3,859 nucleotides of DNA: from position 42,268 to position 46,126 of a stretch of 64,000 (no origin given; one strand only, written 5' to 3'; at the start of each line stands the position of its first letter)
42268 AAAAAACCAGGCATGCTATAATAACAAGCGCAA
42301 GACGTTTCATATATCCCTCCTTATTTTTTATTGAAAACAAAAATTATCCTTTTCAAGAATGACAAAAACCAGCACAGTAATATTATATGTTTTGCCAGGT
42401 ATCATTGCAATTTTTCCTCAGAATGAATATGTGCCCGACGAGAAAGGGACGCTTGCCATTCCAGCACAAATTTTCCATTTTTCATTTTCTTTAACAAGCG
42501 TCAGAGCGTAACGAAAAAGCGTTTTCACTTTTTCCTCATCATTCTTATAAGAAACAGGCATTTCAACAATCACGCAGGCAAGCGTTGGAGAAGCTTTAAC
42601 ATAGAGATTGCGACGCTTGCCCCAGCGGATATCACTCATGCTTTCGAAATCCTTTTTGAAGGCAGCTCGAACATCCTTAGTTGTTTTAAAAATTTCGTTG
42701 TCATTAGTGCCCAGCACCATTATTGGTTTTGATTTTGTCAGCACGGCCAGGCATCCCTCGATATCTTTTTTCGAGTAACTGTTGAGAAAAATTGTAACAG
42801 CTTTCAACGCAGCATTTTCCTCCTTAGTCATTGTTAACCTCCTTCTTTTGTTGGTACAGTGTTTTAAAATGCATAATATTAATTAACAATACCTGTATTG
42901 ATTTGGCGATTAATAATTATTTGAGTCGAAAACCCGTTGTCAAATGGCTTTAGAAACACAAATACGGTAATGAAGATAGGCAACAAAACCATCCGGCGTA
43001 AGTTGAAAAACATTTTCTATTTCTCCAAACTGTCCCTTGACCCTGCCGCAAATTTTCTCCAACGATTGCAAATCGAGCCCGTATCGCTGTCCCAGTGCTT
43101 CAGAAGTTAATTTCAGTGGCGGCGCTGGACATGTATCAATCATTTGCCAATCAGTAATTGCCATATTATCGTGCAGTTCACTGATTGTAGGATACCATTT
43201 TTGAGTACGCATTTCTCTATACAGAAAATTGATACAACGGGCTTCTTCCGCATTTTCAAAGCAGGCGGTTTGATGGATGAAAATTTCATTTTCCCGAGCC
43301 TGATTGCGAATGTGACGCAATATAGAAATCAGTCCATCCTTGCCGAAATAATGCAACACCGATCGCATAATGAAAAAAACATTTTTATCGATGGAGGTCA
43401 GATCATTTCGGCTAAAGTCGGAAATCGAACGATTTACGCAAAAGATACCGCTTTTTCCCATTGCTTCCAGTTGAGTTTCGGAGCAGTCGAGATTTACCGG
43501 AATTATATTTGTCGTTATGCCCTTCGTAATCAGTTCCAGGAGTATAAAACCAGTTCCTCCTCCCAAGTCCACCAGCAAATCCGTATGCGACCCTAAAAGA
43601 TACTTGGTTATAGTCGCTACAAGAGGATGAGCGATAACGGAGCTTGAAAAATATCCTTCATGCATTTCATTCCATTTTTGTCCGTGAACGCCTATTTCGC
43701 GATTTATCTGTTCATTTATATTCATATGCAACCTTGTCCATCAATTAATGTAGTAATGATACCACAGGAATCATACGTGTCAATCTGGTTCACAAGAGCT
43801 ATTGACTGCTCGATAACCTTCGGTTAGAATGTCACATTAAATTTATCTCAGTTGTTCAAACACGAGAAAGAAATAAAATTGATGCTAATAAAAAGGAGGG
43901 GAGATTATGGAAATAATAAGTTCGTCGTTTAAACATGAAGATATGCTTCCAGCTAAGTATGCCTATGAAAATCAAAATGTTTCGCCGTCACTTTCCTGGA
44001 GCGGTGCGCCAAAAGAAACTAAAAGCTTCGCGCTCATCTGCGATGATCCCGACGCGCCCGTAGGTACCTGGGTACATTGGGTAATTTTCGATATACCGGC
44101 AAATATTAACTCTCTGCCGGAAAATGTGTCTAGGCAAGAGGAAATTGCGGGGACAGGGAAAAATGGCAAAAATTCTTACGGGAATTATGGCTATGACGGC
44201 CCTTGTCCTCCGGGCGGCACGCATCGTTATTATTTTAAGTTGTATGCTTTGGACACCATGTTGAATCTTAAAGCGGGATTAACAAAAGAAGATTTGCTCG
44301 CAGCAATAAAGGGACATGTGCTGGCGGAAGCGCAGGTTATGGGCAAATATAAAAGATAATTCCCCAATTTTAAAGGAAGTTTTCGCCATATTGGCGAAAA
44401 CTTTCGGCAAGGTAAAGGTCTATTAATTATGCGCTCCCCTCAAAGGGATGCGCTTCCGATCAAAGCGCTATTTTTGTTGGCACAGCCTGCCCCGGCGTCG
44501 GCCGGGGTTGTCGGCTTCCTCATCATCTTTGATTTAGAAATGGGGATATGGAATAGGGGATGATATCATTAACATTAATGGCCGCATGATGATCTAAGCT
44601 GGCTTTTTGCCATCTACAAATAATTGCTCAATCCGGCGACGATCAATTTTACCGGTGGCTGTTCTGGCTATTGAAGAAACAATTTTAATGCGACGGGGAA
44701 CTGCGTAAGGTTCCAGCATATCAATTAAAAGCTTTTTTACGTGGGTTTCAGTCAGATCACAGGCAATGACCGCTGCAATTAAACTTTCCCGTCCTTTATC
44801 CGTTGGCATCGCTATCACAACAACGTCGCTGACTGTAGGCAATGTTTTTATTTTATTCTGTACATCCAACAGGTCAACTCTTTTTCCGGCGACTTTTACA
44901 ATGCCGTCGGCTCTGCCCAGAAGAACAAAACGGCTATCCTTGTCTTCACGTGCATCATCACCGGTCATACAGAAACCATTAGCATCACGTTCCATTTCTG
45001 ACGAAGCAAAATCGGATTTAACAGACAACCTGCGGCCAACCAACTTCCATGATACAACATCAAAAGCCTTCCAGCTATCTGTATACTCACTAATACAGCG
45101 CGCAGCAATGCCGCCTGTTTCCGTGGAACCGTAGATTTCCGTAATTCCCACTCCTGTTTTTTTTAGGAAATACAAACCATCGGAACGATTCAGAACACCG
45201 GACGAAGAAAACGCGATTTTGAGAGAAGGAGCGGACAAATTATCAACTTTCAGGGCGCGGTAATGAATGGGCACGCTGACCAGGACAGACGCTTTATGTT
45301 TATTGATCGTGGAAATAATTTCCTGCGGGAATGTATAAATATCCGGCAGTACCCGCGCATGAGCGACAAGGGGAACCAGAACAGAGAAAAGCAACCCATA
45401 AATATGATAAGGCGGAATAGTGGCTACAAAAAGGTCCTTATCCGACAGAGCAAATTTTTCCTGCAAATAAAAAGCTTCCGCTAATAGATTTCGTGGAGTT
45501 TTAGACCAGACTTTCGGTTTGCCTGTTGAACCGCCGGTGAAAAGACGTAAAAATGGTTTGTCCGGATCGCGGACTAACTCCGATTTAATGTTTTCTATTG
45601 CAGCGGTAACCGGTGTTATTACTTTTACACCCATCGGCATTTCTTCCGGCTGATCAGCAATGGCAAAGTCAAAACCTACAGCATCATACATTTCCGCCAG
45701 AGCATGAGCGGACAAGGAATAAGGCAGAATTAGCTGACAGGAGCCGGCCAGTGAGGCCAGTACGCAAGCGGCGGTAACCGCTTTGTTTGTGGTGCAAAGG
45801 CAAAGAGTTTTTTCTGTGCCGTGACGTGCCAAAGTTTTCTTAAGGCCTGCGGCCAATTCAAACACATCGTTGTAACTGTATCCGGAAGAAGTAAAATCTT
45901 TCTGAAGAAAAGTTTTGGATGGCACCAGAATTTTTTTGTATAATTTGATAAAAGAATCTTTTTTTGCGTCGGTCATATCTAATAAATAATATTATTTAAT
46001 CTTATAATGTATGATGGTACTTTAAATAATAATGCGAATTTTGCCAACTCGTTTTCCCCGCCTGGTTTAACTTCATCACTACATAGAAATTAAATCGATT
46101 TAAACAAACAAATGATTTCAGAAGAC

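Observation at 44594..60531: Divergent 16-kb lipid/polyketide-like cluster: minimal dedicated FAS/PKS + LolA-type export + CrtI-like oxidoreductase, opposed to an enolase / PilZ / HD-GYP / B12-radical-SAM / AMP-ligase operon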

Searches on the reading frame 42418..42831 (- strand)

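Call 4: search_protein_families(library=pfam, proteins=[window:42418-42831:-], max_evalue=0.01)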
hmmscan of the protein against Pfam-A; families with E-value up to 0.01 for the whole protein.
window:42418-42831:- (137 aa): 3 families
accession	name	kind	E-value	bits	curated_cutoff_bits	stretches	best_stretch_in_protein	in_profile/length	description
PF13474.12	SnoaL_3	-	3.9e-08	34.1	22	1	11-130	4-120/121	SnoaL-like domain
PF14534.12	DUF4440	-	3.8e-05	24.5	25.2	1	15-121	8-107/107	Domain of unknown function (DUF4440)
PF12642.13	TpcC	-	0.0013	19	27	1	87-121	196-230/231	Conjugative transposon protein TcpC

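Call 6: search_protein_families(library=ncbifam, proteins=[window:42418-42831:-], max_evalue=0.01)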
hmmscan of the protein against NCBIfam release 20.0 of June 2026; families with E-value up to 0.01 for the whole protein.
window:42418-42831:- (137 aa): 0 families

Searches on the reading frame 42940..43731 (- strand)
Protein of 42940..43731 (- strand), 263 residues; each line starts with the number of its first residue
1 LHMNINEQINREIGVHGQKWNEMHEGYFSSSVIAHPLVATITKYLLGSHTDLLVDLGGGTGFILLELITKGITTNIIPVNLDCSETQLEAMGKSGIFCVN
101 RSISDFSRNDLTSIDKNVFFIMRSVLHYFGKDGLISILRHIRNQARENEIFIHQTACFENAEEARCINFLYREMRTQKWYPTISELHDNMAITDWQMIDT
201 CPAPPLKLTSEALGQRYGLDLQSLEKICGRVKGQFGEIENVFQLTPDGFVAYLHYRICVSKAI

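Call 4: search_protein_families(library=pfam, proteins=[window:42940-43731:-], max_evalue=0.01)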
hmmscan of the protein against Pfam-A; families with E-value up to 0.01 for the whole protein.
window:42940-43731:- (263 aa): 0 families

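Call 6: search_protein_families(library=ncbifam, proteins=[window:42940-43731:-], max_evalue=0.01)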
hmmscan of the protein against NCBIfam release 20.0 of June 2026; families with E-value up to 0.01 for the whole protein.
window:42940-43731:- (263 aa): 1 family
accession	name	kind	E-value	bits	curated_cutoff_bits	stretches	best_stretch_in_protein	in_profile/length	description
TIGR04543.1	ketoArg_3Met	equivalog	0.0018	17.4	425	1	34-152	135-260/336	2-ketoarginine methyltransferase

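Call 19: search_protein_families(library=pfam, proteins=[window:42940-43731:-], max_evalue=10)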
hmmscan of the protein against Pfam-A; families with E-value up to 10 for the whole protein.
window:42940-43731:- (263 aa): 3 families
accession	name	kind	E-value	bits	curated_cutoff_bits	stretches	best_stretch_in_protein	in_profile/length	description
PF13847.12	Methyltransf_31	-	0.039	14.1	27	1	54-157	8-113/145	Methyltransferase domain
PF00891.24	Methyltransf_2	-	0.073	12.8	22.3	1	48-148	61-159/210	O-methyltransferase domain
PF13649.12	Methyltransf_25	-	0.17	13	27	1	54-143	2-91/97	Methyltransferase domain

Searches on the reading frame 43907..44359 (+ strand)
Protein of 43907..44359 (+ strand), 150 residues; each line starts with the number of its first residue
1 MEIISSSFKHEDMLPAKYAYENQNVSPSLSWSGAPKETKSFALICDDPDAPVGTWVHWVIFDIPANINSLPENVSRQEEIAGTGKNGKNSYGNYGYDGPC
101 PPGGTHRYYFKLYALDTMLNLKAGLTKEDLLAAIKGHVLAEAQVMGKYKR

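Call 4: search_protein_families(library=pfam, proteins=[window:43907-44359:+], max_evalue=0.01)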
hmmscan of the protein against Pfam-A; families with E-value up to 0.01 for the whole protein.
window:43907-44359:+ (150 aa): 1 family
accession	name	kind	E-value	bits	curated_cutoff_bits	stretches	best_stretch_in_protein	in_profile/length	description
PF01161.25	PBP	-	2.6e-47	161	24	1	14-148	2-135/135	Phosphatidylethanolamine-binding protein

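Call 6: search_protein_families(library=ncbifam, proteins=[window:43907-44359:+], max_evalue=0.01)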
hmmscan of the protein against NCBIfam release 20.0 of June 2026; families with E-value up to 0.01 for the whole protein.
window:43907-44359:+ (150 aa): 3 families
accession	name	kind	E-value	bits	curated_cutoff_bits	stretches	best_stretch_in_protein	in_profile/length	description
TIGR00481.1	TIGR00481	subfamily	2.2e-45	153.9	57.75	1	19-146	9-140/142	YbhB/YbcL family Raf kinase inhibitor-like protein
NF007609.0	PRK10257.1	equivalog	2.2e-28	98.9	226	1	1-147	1-156/158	kinase inhibitor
NF007330.0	PRK09818.1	equivalog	1e-27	97.3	277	1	17-117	43-148/183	kinase inhibitor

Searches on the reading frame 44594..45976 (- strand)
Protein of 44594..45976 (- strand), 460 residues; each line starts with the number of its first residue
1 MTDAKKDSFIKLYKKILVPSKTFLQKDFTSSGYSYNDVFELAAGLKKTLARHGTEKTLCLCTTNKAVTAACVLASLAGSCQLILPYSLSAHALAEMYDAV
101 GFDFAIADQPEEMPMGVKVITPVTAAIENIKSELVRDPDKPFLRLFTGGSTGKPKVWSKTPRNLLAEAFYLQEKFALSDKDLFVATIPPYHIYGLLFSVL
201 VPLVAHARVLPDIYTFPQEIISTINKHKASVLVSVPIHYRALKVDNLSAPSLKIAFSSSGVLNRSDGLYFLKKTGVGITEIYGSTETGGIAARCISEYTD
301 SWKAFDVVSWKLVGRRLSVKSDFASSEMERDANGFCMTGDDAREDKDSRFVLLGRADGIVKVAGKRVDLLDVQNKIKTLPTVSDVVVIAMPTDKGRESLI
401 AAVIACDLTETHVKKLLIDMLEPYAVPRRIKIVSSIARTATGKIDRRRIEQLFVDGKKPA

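Call 4: search_protein_families(library=pfam, proteins=[window:44594-45976:-], max_evalue=0.01)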
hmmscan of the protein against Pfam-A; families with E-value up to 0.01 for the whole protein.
window:44594-45976:- (460 aa): 2 families
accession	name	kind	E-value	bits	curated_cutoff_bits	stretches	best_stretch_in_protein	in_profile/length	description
PF00501.34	AMP-binding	-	1.9e-23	83.4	29.9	1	30-297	19-331/384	AMP-binding enzyme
PF13193.12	AMP-binding_C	-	2e-08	35.5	24.5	1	373-443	3-76/76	AMP-binding enzyme C-terminal domain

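Call 6: search_protein_families(library=ncbifam, proteins=[window:44594-45976:-], max_evalue=0.01)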
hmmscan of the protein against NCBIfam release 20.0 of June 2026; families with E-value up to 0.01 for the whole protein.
window:44594-45976:- (460 aa): 97 families (the best 25 are shown)
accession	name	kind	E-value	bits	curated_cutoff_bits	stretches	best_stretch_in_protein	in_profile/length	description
NF004837.0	PRK06187.1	subfamily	5.8e-37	127.1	476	2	332-457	398-526/531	long-chain-fatty-acid--CoA ligase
NF005858.0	PRK07787.1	subfamily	4.1e-28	98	575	2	31-287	25-279/471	acyl-CoA synthetase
NF004114.0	PRK05605.1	equivalog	3.1e-27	95.1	766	2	332-454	445-570/575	long-chain-fatty-acid--CoA ligase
NF005702.0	PRK07514.1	subfamily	7.1e-27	93.9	558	2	134-290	152-310/506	malonyl-CoA synthase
TIGR03098.1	ligase_PEP_1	hypoth_equivalog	2.7e-26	92.1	592.35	2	337-450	399-515/517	acyl-CoA ligase (AMP-forming), exosortase A system-associated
NF052269.1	Staph_lig_FadD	equivalog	4.3e-26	91.3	650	2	332-454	369-494/499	long-chain-fatty-acid--CoA ligase FadD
NF004511.1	PRK05852.1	equivalog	2.8e-24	85.7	650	2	332-453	380-504/505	FadD7 family fatty acid--CoA ligase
NF053567.1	HBDA_AROS1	equivalog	6e-24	84.3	1000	2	333-453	393-519/523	3-hydroxybenzoate--CoA ligase HbdA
NF005307.0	PRK06839.1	equivalog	9.8e-24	83.8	748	2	332-451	369-491/496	o-succinylbenzoate--CoA ligase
NF005714.0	PRK07529.1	subfamily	1.2e-23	83.3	632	2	144-292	223-380/640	acyl-CoA synthetase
TIGR01923.1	menE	equivalog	2.8e-23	82.5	330.15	2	35-247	2-220/442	o-succinylbenzoate--CoA ligase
TIGR02372.1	4_coum_CoA_lig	equivalog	2.9e-23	82.2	334.7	1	144-444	100-385/386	4-coumarate--CoA ligase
NF009233.0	PRK12583.1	subfamily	4.4e-23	81.5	832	2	126-240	190-303/558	fatty acid CoA ligase family protein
TIGR02262.1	benz_CoA_lig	subfamily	2.5e-22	79.3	375.25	2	335-449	385-505/508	benzoate-CoA ligase family protein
TIGR01733.1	AA-adenyl-dom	subfamily_domain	8.9e-22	77.4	317.4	2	40-291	7-277/409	amino acid adenylation domain-containing protein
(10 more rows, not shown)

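Call 102: search_protein_families(library=padloc, proteins=[window:44594-45976:-], max_evalue=0.001)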
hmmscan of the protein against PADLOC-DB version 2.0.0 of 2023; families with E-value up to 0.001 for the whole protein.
window:44594-45976:- (460 aa): 0 families

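Call 109: search_solved_structures(query=window:44594-45976:-, max_evalue=1e-15)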
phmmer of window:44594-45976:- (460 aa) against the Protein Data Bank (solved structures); distinct sequences matched with E-value up to 1e-15: 11.
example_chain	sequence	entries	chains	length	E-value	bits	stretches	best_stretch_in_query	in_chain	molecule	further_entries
6mfy_A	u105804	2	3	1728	2.7e-23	86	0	335-450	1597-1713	Linear gramicidin synthase subunit A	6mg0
9be3_A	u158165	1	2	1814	3.1e-23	85.8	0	335-450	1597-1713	Linear gramicidin synthase subunit A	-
6mfz_A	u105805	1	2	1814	3.1e-23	85.8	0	335-450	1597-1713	Linear gramicidin synthase subunit A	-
9be4_A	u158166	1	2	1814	3.1e-23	85.8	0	335-450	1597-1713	Linear gramicidin synthase subunit A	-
9meh_A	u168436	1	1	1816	3.1e-23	85.8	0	335-450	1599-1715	Linear gramicidin synthase subunit A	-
5ie0_A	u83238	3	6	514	1.6e-20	76.8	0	334-455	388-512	Oxalate--CoA ligase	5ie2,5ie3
6qjz_A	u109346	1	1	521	2.1e-18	69.9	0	334-454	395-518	oxalyl CoA-synthetase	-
7mmz_A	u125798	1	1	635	1.6e-17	66.9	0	332-451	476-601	Acetyl-coenzyme A synthetase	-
4fuq_A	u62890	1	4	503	5.7e-16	61.8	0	120-288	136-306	Malonyl CoA synthetase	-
3nyq_A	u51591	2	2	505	6.6e-16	61.6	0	39-287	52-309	Malonyl-CoA Ligase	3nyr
8xjz_C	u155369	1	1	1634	9.3e-16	61.1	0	337-449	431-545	Peptide synthetase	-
